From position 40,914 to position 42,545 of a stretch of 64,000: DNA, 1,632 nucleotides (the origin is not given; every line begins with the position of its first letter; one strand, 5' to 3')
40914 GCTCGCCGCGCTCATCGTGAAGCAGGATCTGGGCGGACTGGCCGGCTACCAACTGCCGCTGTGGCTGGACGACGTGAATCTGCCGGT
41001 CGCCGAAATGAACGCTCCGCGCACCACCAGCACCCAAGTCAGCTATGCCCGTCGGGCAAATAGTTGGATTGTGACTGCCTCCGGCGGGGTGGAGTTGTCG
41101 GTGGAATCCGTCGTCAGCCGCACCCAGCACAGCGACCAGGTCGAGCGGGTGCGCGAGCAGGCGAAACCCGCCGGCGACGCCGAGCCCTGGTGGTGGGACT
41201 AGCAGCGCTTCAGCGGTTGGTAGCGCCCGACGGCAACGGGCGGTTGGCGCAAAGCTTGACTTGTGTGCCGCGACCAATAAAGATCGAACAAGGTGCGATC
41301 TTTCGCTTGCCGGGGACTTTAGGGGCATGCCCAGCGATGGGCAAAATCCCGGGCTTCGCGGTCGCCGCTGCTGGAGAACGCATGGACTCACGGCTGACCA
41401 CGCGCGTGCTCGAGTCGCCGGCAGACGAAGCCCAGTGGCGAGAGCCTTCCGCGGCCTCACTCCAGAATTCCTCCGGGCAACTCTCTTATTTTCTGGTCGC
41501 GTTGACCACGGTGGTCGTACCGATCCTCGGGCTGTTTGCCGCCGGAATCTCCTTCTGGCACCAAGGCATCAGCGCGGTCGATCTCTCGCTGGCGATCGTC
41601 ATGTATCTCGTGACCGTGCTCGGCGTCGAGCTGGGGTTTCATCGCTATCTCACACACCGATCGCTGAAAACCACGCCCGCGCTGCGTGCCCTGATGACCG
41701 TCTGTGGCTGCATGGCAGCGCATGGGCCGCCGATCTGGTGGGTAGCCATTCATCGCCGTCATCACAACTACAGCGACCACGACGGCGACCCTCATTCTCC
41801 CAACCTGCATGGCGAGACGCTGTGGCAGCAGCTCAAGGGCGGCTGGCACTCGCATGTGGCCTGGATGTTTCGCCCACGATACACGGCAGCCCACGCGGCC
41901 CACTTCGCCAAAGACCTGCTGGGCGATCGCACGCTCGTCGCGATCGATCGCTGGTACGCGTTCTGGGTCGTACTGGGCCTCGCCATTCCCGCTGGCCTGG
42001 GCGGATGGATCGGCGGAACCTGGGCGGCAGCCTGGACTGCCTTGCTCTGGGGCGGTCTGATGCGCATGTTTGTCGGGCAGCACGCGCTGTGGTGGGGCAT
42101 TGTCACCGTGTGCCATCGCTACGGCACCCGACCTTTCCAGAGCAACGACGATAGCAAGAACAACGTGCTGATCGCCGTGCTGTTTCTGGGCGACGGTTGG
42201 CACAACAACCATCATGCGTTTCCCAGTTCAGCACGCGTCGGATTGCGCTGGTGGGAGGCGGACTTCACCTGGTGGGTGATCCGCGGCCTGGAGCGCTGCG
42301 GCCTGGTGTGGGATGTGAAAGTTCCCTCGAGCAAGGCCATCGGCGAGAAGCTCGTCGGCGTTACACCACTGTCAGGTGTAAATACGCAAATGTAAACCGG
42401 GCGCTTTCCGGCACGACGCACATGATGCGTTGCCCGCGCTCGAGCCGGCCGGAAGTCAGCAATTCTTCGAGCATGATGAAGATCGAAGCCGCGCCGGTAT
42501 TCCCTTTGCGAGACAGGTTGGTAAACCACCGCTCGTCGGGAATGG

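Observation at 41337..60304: Compact FAAL-ACP-type I PKS-KASIII-desaturase-GT lipid biosynthetic locus (hglE-like) with unknown product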

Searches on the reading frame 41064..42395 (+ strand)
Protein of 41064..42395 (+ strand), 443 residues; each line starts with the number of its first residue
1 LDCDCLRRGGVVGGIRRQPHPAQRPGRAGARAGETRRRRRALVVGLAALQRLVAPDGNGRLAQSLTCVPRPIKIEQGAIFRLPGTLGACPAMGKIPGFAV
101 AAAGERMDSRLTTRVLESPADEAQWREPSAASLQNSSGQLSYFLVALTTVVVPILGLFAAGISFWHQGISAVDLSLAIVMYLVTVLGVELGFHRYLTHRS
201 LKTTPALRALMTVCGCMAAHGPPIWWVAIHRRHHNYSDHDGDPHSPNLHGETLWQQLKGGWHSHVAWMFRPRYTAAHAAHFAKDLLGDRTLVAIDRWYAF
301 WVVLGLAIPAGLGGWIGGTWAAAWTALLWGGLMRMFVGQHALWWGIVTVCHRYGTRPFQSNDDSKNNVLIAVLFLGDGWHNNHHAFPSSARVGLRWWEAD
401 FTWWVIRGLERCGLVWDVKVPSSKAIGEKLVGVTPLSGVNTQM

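Call 3: search_protein_families(library=pfam, proteins=[window:41064-42395:+], max_evalue=0.001)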
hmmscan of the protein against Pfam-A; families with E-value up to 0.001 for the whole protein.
window:41064-42395:+ (443 aa): 1 family
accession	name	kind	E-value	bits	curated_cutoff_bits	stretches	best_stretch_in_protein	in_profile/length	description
PF00487.30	FA_desaturase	-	5.6e-22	79.2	29.7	1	178-408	8-240/253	Fatty acid desaturase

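Call 7: search_protein_families(library=ncbifam, proteins=[window:41064-42395:+], max_evalue=0.001)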
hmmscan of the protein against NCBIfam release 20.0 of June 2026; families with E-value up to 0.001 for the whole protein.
window:41064-42395:+ (443 aa): 1 family
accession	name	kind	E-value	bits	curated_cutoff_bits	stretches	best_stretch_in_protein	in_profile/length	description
NF049918.1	DesA_fam_desat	equivalog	5.2e-28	98.3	400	1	176-426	13-248/385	DesA family fatty acid desaturase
